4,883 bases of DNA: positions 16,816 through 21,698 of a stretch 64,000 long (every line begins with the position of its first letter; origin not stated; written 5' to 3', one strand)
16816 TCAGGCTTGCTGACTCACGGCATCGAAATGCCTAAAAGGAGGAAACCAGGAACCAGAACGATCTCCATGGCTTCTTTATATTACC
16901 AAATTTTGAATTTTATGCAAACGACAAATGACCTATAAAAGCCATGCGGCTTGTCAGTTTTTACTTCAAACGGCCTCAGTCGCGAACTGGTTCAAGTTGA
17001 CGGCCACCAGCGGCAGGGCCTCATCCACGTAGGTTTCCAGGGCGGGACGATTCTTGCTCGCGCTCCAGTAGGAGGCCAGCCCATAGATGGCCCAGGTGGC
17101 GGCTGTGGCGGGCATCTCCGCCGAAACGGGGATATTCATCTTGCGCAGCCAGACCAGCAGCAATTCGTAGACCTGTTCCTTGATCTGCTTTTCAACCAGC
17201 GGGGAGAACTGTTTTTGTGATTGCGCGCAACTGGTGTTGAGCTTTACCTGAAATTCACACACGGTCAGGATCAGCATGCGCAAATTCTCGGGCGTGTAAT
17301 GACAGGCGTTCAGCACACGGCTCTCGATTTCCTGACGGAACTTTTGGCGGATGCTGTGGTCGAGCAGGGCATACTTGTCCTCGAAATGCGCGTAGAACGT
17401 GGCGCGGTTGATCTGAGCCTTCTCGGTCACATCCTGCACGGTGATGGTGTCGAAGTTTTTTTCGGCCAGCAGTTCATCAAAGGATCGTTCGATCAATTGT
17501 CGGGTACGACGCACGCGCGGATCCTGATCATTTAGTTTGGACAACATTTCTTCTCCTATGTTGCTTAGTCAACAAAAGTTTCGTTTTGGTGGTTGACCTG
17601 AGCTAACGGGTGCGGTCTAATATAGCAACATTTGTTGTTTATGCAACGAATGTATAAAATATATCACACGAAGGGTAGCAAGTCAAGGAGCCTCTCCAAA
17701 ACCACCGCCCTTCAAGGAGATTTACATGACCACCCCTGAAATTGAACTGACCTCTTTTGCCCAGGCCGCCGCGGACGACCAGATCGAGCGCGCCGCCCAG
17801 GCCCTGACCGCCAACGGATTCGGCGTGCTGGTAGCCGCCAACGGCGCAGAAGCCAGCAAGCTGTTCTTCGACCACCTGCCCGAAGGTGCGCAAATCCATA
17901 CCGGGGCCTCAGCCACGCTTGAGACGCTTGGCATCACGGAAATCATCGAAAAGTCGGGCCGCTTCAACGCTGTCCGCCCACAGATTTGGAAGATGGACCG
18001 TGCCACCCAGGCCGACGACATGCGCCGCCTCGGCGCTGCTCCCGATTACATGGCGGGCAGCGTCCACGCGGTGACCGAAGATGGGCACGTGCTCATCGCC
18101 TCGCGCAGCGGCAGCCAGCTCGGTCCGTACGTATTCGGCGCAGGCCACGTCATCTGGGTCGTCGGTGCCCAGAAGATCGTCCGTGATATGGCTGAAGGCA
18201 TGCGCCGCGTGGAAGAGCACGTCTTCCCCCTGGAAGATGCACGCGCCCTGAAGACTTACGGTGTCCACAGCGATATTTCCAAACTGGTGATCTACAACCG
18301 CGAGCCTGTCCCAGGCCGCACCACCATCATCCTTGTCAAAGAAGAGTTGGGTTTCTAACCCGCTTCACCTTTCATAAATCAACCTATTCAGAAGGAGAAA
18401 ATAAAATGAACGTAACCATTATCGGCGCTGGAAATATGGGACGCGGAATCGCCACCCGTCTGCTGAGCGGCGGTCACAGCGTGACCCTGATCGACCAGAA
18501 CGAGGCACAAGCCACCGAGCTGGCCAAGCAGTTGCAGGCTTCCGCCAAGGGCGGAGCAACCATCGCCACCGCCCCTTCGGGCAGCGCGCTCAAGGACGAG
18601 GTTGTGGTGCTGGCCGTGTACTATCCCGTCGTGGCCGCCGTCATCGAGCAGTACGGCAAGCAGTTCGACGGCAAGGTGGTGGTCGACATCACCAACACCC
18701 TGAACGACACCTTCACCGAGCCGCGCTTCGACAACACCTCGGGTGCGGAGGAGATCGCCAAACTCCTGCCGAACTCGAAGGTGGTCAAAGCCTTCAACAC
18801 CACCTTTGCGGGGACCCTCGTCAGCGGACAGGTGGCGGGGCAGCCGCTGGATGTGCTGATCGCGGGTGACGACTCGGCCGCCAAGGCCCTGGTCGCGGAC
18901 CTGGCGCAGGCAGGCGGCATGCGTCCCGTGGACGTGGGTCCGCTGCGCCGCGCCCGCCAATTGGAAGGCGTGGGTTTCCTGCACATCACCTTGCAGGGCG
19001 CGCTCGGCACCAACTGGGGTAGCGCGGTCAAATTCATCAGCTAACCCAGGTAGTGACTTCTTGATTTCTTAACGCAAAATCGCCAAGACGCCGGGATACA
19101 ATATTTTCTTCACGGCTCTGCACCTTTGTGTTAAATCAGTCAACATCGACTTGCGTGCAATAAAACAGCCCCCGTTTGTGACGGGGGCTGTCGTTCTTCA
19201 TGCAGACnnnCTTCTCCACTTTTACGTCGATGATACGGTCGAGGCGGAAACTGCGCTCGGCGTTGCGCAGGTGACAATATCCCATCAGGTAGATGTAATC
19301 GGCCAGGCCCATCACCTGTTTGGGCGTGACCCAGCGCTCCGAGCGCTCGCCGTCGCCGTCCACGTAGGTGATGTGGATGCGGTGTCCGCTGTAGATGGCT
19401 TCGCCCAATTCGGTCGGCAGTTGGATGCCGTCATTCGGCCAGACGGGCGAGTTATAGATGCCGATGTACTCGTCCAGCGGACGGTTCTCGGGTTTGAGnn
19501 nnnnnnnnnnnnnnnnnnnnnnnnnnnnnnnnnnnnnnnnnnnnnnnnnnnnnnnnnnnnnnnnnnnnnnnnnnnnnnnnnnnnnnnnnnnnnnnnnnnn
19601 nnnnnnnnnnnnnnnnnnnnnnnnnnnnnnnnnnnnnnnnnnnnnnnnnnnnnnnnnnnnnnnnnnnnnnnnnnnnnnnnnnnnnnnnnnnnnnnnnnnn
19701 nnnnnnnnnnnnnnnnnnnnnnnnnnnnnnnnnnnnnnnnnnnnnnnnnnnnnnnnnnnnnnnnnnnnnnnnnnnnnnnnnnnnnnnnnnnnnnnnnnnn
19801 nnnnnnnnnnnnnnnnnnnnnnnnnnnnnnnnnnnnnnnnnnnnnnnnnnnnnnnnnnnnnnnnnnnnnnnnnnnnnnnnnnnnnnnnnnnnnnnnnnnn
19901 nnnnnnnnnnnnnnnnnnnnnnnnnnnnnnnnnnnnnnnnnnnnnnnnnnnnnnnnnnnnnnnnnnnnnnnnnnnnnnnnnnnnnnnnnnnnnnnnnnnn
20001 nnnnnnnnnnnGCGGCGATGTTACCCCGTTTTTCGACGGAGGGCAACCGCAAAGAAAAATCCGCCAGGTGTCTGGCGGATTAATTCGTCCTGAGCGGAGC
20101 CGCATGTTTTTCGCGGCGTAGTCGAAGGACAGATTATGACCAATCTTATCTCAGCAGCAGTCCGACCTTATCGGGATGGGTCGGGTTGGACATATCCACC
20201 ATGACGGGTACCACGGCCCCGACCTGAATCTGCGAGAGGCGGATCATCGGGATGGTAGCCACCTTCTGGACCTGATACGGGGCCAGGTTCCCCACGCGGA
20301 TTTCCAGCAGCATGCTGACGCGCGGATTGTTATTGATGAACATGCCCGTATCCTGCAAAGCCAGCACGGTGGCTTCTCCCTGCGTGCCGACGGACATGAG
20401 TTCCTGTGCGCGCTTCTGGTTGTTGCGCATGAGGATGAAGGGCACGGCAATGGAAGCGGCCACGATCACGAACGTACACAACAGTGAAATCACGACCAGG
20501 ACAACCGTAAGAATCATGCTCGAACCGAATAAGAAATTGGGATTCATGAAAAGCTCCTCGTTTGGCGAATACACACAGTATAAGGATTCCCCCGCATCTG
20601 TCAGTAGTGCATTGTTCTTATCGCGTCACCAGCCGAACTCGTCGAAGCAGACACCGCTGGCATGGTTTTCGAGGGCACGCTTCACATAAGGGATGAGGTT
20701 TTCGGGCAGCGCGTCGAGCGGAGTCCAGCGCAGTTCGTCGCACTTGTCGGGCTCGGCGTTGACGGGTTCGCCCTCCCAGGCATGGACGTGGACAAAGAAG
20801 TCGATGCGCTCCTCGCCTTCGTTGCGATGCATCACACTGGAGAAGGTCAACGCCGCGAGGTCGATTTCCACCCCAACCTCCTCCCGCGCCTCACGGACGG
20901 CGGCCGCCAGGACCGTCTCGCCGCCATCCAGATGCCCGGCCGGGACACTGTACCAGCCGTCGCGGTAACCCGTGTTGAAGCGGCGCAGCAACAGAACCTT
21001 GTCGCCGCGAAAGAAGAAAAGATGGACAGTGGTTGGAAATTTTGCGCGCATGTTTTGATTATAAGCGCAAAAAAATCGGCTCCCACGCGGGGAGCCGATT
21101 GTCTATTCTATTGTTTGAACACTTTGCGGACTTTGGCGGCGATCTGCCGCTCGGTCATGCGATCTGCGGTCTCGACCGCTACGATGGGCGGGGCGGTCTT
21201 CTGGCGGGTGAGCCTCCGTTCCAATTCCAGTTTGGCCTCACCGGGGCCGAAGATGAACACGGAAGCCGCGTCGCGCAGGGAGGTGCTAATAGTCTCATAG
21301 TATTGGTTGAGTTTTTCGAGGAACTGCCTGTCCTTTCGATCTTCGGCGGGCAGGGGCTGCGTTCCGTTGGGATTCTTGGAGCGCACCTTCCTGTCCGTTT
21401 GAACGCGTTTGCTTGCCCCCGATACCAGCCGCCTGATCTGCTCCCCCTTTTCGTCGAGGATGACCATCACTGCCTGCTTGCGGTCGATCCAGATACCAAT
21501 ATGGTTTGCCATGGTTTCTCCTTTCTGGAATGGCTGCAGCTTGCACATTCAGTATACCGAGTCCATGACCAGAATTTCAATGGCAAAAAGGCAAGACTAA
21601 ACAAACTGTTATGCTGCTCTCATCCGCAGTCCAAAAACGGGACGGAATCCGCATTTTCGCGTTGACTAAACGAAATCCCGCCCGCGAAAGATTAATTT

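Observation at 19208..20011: DnaQ-like 3'-5' exonuclease fused to a WYL ligand-sensing domain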

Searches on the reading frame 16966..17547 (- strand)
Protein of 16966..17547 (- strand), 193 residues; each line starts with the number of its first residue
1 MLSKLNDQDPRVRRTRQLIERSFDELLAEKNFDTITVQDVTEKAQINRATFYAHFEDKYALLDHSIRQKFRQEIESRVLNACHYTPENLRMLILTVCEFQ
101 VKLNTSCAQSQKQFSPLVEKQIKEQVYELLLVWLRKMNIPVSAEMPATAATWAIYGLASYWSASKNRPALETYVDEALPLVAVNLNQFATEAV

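Call 51: search_protein_families(library=pfam, proteins=[window:16966-17547:-], max_evalue=0.00001)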
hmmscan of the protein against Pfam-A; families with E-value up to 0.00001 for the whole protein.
window:16966-17547:- (193 aa): 1 family
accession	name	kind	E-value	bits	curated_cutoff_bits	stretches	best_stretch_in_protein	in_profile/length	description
PF00440.29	TetR_N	-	2.7e-09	37.1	24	1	25-63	7-45/47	Bacterial regulatory proteins, tetR family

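Call 69: search_protein_families(library=padloc, proteins=[window:16966-17547:-], max_evalue=0.00001)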
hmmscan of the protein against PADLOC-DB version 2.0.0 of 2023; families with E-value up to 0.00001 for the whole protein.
window:16966-17547:- (193 aa): 0 families

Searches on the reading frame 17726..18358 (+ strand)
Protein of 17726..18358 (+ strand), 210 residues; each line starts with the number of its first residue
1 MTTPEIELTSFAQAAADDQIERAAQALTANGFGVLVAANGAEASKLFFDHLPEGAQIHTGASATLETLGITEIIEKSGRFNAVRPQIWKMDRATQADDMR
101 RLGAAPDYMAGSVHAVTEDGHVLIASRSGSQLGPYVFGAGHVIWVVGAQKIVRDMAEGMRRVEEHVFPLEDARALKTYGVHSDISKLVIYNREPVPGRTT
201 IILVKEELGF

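Call 3: search_protein_families(library=pfam, proteins=[window:17726-18358:+], max_evalue=1)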
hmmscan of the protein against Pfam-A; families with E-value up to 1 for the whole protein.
window:17726-18358:+ (210 aa): 1 family
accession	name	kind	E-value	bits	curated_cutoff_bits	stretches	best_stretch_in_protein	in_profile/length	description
PF02589.21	LUD_dom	-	6.6e-18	65.5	22.6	1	20-203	1-188/189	LUD domain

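Call 69: search_protein_families(library=padloc, proteins=[window:17726-18358:+], max_evalue=0.00001)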
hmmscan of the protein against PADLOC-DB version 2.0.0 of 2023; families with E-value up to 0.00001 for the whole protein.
window:17726-18358:+ (210 aa): 0 families

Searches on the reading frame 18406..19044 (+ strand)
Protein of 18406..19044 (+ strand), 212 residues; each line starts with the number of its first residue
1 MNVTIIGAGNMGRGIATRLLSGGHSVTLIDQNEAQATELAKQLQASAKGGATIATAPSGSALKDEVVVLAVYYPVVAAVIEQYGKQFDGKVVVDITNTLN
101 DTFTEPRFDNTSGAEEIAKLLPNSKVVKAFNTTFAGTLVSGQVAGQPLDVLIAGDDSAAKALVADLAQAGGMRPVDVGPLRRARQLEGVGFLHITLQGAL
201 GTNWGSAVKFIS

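Call 3: search_protein_families(library=pfam, proteins=[window:18406-19044:+], max_evalue=1)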
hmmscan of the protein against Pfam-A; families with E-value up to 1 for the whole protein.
window:18406-19044:+ (212 aa): 22 families
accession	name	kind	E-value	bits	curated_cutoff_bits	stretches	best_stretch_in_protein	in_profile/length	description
PF03807.23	F420_oxidored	-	1.6e-16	61.1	21.6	1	3-97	2-93/94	NADP oxidoreductase coenzyme F420-dependent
PF03446.21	NAD_binding_2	-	7.5e-10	39.5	21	1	3-100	2-97/161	NAD binding domain of 6-phosphogluconate dehydrogenase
PF02737.24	3HCDH_N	-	9.5e-09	35.8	22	1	2-49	1-48/180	3-hydroxyacyl-CoA dehydrogenase, NAD binding domain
PF02254.24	TrkA_N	-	2.9e-07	31.2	23.8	1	3-43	1-41/116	TrkA-N domain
PF02558.23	ApbA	-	7.6e-07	29.3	22.2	1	3-100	1-104/150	Ketopantoate reductase PanE/ApbA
PF01488.26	Shikimate_DH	-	1.2e-05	25.8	24.3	1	2-47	14-60/138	Shikimate / quinate 5-dehydrogenase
PF03435.24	Sacchrp_dh_NADP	-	0.00013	22.7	25.1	1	3-48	1-44/129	Saccharopine dehydrogenase NADP binding domain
PF01210.29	NAD_Gly3P_dh_N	-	0.00013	22.4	23.1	1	2-47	1-46/158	NAD-dependent glycerol-3-phosphate dehydrogenase N-terminus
PF01266.30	DAO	-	0.00049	20.2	27.9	1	3-35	2-35/353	FAD dependent oxidoreductase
PF00106.31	adh_short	-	0.00068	19.6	26.6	1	3-49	3-49/195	short chain dehydrogenase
PF03721.20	UDPG_MGDP_dh_N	-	0.00077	19.5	27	1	1-41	1-41/187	UDP-glucose/GDP-mannose dehydrogenase family, NAD binding domain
PF10727.15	Rossmann-like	-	0.0019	18.4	23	1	2-94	16-106/131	Rossmann-like domain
PF13241.12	NAD_binding_7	-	0.0028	18.6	22.1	1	2-65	9-77/104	Putative NAD(P)-binding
PF02826.25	2-Hacid_dh_C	-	0.025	14.4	25.1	1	2-39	38-75/178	D-isomer specific 2-hydroxyacid dehydrogenase, NAD binding domain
PF00899.27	ThiF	-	0.038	13.6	28.1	1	2-46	22-67/238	ThiF family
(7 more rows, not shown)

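Call 69: search_protein_families(library=padloc, proteins=[window:18406-19044:+], max_evalue=0.00001)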
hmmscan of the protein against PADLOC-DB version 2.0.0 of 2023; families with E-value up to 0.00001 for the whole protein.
window:18406-19044:+ (212 aa): 0 families

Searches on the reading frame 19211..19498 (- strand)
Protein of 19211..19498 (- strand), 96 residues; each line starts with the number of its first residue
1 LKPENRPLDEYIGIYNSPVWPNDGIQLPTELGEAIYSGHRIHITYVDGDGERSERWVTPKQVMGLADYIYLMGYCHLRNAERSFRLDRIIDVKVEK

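Call 47: search_solved_structures(query=window:19211-19498:-, max_evalue=10, show_alignments=5)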
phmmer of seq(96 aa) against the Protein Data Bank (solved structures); distinct sequences matched with E-value up to 10: 8.
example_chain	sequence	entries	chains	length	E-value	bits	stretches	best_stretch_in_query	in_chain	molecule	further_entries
8bnv_A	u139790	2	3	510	4.9e-06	29.7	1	33-93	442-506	AAA family ATPase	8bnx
6sj9_A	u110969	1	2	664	2.1e-05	27.7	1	30-91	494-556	Proteasome accessory factor B/C (PafBC)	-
7p5x_AX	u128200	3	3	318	0.017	18.3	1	52-93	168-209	PafC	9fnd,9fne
8bns_A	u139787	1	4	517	0.021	18.1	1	33-93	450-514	AAA ATPase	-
4whi_A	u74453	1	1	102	0.13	15.5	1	5-22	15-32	Beta-lactamase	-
7tb5_A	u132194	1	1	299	0.42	13.9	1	48-90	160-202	WYL domain-containing protein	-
4e6f_A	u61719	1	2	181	0.51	13.6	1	29-94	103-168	Uncharacterized protein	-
9bug_A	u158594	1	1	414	1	12.6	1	33-75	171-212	Exochitinase 1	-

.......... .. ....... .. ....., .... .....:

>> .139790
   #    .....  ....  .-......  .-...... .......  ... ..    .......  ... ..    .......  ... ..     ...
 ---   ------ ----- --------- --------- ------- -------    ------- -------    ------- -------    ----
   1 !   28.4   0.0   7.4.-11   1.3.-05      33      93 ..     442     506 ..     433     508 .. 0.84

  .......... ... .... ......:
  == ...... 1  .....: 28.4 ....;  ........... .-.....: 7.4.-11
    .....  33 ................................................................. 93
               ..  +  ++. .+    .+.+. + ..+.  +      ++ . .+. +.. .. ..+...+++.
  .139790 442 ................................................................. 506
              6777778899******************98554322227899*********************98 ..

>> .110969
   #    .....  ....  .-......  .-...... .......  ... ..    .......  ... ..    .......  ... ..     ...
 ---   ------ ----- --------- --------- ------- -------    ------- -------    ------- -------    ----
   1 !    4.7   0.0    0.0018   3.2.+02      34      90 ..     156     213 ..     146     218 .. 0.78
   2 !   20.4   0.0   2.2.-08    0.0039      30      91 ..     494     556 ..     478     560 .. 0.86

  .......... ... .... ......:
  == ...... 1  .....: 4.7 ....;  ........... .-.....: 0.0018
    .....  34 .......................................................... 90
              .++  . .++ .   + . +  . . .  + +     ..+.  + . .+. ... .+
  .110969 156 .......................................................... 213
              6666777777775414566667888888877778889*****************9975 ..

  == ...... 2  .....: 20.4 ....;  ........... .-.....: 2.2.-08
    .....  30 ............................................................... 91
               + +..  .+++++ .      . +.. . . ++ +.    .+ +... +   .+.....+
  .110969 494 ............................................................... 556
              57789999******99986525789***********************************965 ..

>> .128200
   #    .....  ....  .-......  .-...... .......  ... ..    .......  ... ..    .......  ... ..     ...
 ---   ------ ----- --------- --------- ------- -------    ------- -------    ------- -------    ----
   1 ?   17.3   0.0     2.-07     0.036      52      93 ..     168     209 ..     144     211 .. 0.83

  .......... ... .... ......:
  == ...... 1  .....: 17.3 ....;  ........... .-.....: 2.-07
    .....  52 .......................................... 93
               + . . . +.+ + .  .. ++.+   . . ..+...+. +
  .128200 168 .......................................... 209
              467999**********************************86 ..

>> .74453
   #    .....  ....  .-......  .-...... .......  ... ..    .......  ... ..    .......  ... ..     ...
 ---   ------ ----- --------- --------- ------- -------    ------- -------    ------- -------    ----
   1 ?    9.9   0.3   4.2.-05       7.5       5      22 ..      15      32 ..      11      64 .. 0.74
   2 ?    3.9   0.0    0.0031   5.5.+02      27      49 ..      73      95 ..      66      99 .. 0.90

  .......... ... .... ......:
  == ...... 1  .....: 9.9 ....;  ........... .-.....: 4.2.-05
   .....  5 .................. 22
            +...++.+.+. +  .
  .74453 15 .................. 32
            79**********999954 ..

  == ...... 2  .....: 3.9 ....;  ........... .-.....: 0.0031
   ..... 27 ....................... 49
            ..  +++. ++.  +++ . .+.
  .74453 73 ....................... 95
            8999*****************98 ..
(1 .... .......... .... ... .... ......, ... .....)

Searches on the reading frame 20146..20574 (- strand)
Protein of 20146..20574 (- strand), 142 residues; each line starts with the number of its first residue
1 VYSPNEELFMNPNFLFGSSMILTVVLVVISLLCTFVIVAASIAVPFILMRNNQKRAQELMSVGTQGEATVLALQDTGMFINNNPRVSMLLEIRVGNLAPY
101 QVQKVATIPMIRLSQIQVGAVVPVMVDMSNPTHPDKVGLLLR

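Call 3: search_protein_families(library=pfam, proteins=[window:20146-20574:-], max_evalue=1)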
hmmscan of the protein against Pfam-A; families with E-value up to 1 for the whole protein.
window:20146-20574:- (142 aa): 1 family
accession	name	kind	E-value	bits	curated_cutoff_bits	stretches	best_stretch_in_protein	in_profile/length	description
PF11915.13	DUF3433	-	0.0026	18.4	27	1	16-64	1-49/91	Protein of unknown function (DUF3433)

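Call 4: search_protein_families(library=ncbifam, proteins=[window:20146-20574:-], max_evalue=1)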
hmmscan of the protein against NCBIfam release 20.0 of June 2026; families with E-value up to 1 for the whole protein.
window:20146-20574:- (142 aa): 2 families
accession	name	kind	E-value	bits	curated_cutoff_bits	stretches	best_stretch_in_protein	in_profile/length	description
NF001124.0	PRK00139.1-2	equivalog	0.14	10.9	476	1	46-129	273-358/500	UDP-N-acetylmuramoyl-L-alanyl-D-glutamate--2,6-diaminopimelate ligase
NF042931.1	SAG1386_EF1546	equivalog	0.26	11.3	80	1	18-62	27-66/158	SAG1386/EF1546 family surface-associated protein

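Call 5: search_protein_families(library=padloc, proteins=[window:20146-20574:-], max_evalue=1)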
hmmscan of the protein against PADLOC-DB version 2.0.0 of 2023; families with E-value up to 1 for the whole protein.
window:20146-20574:- (142 aa): 0 families

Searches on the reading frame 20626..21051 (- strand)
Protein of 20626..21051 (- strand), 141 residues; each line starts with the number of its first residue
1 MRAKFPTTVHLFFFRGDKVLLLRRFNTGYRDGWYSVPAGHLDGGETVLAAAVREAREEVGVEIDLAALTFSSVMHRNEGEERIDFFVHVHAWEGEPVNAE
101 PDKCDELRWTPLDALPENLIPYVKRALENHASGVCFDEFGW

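Call 3: search_protein_families(library=pfam, proteins=[window:20626-21051:-], max_evalue=1)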
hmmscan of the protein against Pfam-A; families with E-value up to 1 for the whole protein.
window:20626-21051:- (141 aa): 2 families
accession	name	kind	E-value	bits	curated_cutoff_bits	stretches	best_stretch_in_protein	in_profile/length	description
PF00293.34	NUDIX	-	1.2e-21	77.5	21.1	1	6-119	3-123/134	NUDIX domain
PF14815.12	NUDIX_4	-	1.3e-05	25.4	35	1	13-121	5-104/113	NUDIX domain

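Call 4: search_protein_families(library=ncbifam, proteins=[window:20626-21051:-], max_evalue=1)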
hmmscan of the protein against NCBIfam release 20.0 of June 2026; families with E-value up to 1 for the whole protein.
window:20626-21051:- (141 aa): 27 families (the best 25 are shown)
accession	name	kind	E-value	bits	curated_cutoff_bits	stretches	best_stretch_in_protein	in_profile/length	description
NF006530.0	PRK08999.1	equivalog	1.7e-12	47.1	245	1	17-121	18-118/315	Nudix family hydrolase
TIGR00586.1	mutt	equivalog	7.6e-10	38.9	97.9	1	18-123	18-119/129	8-oxo-dGTP diphosphatase MutT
NF008044.0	PRK10776.1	equivalog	4e-09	36.4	148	1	18-122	17-117/130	8-oxo-dGTP diphosphatase MutT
NF007834.0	PRK10546.1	equivalog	4.8e-08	32.9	156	1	15-122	13-117/135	pyrimidine (deoxy)nucleoside triphosphate diphosphatase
NF006961.0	PRK09438.1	equivalog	9.9e-08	31.6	103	1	3-78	5-78/151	dihydroneopterin triphosphate diphosphatase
NF008736.0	PRK11762.1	equivalog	4.1e-07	29.7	169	1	16-109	58-151/186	ADP compounds hydrolase NudE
NF052459.1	OxoGTPPhMutT1Mycb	equivalog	4.9e-07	29.1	475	1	31-119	29-113/292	8-oxo-(d)GTP phosphatase MutT1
NF001299.0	PRK00241.1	equivalog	8.2e-07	28.7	158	1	15-63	144-190/263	NAD(+) diphosphatase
NF001938.0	PRK00714.1-5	equivalog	3e-06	26.7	116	1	15-62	23-75/172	RNA pyrophosphohydrolase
NF041652.1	Nud_hyd_Dein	equivalog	1.4e-05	25.3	200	1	19-98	27-104/152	Nudix hydrolase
NF003791.0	PRK05379.2-3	equivalog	7.6e-05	22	409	1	14-73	210-268/340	bifunctional nicotinamide-nucleotide adenylyltransferase/Nudix hydroxylase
NF003788.0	PRK05379.1-5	equivalog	8.5e-05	22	354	1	15-112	222-326/351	bifunctional nicotinamide-nucleotide adenylyltransferase/Nudix hydroxylase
NF002995.0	PRK03759.1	equivalog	0.00013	21.7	127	1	17-117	47-152/185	isopentenyl-diphosphate Delta-isomerase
NF003787.0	PRK05379.1-4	equivalog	0.00032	19.8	449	1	9-69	211-270/346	bifunctional nicotinamide-nucleotide adenylyltransferase/Nudix hydroxylase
NF003790.0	PRK05379.2-2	equivalog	0.00047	19.4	403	1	9-64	220-274/354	bifunctional nicotinamide mononucleotide adenylyltransferase/ADP-ribose pyrophosphatase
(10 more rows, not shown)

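Call 5: search_protein_families(library=padloc, proteins=[window:20626-21051:-], max_evalue=1)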
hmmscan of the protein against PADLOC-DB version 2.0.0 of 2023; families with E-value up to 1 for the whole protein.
window:20626-21051:- (141 aa): 1 family
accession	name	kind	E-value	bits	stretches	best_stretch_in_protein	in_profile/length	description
PDLC04899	PDC-S07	-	9.3e-10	36.3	1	15-116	16-113/135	-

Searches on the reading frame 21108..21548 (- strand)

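Call 3: search_protein_families(library=pfam, proteins=[window:21108-21548:-], max_evalue=1)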
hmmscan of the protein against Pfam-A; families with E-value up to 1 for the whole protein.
window:21108-21548:- (146 aa): 1 family
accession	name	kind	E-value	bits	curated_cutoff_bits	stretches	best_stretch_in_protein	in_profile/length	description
PF16360.10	GTP-bdg_M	-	0.11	13.5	29.5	1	98-119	38-59/79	GTP-binding GTPase Middle Region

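Call 4: search_protein_families(library=ncbifam, proteins=[window:21108-21548:-], max_evalue=1)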
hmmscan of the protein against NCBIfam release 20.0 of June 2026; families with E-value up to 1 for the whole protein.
window:21108-21548:- (146 aa): 1 family
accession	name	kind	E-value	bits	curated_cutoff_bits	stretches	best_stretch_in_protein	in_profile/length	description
TIGR03156.1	GTP_HflX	equivalog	0.027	13.4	216.75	1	94-119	139-164/351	GTPase HflX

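Call 5: search_protein_families(library=padloc, proteins=[window:21108-21548:-], max_evalue=1)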
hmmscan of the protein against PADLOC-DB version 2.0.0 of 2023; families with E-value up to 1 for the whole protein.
window:21108-21548:- (146 aa): 0 families
